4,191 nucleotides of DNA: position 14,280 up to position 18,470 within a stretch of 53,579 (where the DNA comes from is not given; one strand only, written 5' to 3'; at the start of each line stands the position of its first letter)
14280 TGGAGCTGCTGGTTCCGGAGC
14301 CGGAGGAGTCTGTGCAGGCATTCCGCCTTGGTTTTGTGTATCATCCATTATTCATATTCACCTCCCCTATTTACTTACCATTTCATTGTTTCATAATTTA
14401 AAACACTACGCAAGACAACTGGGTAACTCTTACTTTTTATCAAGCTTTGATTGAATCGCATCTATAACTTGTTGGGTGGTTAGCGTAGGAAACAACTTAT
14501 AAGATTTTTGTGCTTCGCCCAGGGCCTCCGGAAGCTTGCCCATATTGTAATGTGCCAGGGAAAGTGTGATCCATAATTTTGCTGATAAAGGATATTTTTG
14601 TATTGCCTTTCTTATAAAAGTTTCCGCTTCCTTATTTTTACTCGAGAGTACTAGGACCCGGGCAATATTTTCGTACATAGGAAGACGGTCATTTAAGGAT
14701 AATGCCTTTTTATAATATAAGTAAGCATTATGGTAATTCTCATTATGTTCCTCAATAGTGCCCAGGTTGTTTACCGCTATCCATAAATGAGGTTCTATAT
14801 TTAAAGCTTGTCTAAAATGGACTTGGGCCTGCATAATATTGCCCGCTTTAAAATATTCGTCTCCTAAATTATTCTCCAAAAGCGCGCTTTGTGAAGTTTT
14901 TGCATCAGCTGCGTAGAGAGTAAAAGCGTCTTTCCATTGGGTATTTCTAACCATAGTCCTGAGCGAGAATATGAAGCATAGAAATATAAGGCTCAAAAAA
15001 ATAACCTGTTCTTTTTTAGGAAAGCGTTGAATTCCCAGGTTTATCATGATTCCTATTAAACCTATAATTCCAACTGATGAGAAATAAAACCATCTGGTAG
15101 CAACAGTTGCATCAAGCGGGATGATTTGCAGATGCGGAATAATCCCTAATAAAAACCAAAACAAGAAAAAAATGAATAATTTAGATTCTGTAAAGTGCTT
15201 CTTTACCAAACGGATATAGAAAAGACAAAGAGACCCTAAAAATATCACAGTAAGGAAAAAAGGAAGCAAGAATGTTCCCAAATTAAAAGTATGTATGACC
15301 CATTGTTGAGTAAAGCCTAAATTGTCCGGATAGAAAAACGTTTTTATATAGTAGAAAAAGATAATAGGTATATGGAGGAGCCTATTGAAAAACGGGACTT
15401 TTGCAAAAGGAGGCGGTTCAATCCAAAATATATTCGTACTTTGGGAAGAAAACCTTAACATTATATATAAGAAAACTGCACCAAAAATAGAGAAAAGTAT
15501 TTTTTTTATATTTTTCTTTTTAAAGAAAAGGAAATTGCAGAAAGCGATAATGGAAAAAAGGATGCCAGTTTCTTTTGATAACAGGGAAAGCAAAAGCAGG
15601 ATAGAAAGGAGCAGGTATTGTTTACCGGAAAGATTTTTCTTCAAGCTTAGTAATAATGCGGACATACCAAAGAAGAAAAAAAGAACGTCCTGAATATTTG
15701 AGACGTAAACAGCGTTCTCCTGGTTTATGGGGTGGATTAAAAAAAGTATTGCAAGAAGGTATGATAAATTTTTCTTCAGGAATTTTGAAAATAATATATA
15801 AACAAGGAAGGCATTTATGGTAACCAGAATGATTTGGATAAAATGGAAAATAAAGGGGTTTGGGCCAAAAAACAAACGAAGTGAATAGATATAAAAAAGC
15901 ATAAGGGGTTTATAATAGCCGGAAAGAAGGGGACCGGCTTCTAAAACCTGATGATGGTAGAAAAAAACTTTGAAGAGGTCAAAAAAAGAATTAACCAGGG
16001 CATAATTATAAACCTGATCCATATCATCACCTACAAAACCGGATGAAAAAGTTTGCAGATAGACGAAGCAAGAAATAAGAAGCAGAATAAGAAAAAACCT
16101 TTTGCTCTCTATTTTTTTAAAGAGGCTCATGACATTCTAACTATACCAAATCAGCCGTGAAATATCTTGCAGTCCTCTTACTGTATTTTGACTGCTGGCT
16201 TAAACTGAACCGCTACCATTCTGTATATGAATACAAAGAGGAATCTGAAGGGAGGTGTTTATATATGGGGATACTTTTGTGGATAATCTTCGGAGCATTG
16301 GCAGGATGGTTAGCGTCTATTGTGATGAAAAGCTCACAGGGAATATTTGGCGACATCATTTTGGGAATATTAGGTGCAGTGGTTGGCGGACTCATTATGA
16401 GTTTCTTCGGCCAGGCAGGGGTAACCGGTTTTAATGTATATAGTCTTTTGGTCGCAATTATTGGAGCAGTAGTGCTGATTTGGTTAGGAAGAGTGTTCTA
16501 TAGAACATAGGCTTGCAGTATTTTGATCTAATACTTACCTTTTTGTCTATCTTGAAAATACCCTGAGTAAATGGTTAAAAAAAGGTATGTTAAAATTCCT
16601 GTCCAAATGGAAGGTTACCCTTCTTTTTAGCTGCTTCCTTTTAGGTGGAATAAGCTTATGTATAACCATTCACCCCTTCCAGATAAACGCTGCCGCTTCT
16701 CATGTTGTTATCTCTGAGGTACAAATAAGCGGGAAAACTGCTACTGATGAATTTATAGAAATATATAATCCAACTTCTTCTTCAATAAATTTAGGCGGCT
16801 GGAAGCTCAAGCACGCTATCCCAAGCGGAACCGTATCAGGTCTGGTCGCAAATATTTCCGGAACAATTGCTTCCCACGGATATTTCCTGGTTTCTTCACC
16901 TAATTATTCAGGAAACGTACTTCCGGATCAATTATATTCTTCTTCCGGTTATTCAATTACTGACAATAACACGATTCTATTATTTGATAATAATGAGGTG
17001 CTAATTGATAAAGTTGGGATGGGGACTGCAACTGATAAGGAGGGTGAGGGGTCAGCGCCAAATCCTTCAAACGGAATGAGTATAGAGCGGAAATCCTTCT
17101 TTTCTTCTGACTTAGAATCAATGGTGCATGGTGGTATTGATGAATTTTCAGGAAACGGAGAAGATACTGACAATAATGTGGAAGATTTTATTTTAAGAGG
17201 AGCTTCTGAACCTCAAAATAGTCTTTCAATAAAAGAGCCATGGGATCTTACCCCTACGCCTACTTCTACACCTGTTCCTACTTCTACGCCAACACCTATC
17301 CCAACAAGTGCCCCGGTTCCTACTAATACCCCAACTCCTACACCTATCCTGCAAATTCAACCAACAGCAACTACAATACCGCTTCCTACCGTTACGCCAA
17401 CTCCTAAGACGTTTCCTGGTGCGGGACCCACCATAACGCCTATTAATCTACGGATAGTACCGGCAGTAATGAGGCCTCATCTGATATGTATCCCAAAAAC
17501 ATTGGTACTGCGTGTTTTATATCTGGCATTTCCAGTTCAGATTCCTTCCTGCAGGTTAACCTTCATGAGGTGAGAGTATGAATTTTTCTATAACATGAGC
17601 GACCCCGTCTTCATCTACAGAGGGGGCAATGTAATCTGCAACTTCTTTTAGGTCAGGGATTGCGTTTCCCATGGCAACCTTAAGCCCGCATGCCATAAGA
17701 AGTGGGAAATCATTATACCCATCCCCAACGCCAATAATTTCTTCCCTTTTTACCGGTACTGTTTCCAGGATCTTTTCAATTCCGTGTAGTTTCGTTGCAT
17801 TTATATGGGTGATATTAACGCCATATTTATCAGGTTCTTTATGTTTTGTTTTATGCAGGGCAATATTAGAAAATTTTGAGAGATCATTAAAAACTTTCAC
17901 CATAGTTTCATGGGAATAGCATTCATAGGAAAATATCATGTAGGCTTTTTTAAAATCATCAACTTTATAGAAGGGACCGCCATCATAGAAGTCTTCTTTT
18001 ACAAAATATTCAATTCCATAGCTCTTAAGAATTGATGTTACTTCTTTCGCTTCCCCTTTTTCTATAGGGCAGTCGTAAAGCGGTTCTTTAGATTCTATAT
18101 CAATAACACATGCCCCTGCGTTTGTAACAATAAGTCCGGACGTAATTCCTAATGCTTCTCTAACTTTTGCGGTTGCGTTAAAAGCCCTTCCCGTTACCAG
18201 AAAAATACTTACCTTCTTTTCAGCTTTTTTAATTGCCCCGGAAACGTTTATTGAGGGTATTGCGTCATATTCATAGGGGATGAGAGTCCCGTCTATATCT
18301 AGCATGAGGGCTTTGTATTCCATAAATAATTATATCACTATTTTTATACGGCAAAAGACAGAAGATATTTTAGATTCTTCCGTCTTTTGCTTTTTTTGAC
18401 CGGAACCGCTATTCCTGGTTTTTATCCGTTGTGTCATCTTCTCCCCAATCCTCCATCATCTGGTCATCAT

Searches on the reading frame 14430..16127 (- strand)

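Call 14: search_protein_families(library=pfam, proteins=[window:14430-16127:-], max_evalue=0.001)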
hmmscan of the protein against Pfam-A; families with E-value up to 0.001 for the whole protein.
window:14430-16127:- (565 aa): 8 families
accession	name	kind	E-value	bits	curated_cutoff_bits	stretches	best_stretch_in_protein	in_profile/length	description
PF07719.23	TPR_2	-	2.4e-14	52.6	27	0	516-548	1-33/34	Tetratricopeptide repeat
PF00515.34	TPR_1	-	4.4e-11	42.5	27.8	1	418-447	4-33/34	Tetratricopeptide repeat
PF13181.12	TPR_8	-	3.9e-09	36.4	25.7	0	453-479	5-31/34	Tetratricopeptide repeat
PF13231.12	PMT_2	-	1.3e-07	32.4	26.1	1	73-223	2-154/160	Dolichyl-phosphate-mannose-protein mannosyltransferase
PF13432.12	TPR_16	-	2.8e-07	31.3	32.7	0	420-477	2-59/65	Tetratricopeptide repeat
PF13424.12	TPR_12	-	1.1e-06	29.1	30.1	0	453-510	7-73/77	Tetratricopeptide repeat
PF13428.12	TPR_14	-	2e-05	25.2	23.5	0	489-522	8-41/44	Tetratricopeptide repeat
PF13431.12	TPR_17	-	2.1e-05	24.9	24.4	0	506-536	3-33/34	Tetratricopeptide repeat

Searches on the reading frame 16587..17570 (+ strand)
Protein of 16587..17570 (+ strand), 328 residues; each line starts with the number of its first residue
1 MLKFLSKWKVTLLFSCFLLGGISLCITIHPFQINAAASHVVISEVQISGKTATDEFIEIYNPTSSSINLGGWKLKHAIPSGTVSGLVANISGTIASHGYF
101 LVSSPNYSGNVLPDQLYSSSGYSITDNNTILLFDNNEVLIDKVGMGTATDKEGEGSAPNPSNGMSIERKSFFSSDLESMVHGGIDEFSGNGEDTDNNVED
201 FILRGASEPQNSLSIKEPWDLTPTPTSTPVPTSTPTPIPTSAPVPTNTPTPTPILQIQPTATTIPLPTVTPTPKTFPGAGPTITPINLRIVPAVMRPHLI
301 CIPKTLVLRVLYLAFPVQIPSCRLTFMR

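Call 14: search_protein_families(library=pfam, proteins=[window:16587-17570:+], max_evalue=0.001)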
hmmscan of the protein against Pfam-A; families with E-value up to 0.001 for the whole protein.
window:16587-17570:+ (328 aa): 1 family
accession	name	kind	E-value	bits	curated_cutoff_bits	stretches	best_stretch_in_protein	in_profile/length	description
PF00932.25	LTD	-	9.9e-18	65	34.3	1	35-145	3-107/109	Lamin Tail Domain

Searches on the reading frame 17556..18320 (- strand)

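Call 14: search_protein_families(library=pfam, proteins=[window:17556-18320:-], max_evalue=0.001)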
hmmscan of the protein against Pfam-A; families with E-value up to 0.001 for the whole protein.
window:17556-18320:- (254 aa): 3 families
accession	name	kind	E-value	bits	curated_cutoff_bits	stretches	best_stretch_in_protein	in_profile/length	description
PF08282.18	Hydrolase_3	-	1.2e-39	137.1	20.9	2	124-244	140-255/255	haloacid dehalogenase-like hydrolase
PF05116.19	S6PP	-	4.6e-06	26.9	20.3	1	4-79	4-79/247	Sucrose-6F-phosphate phosphohydrolase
PF00702.32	Hydrolase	-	1.6e-05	25.9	26.4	0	2-103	1-115/191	haloacid dehalogenase-like hydrolase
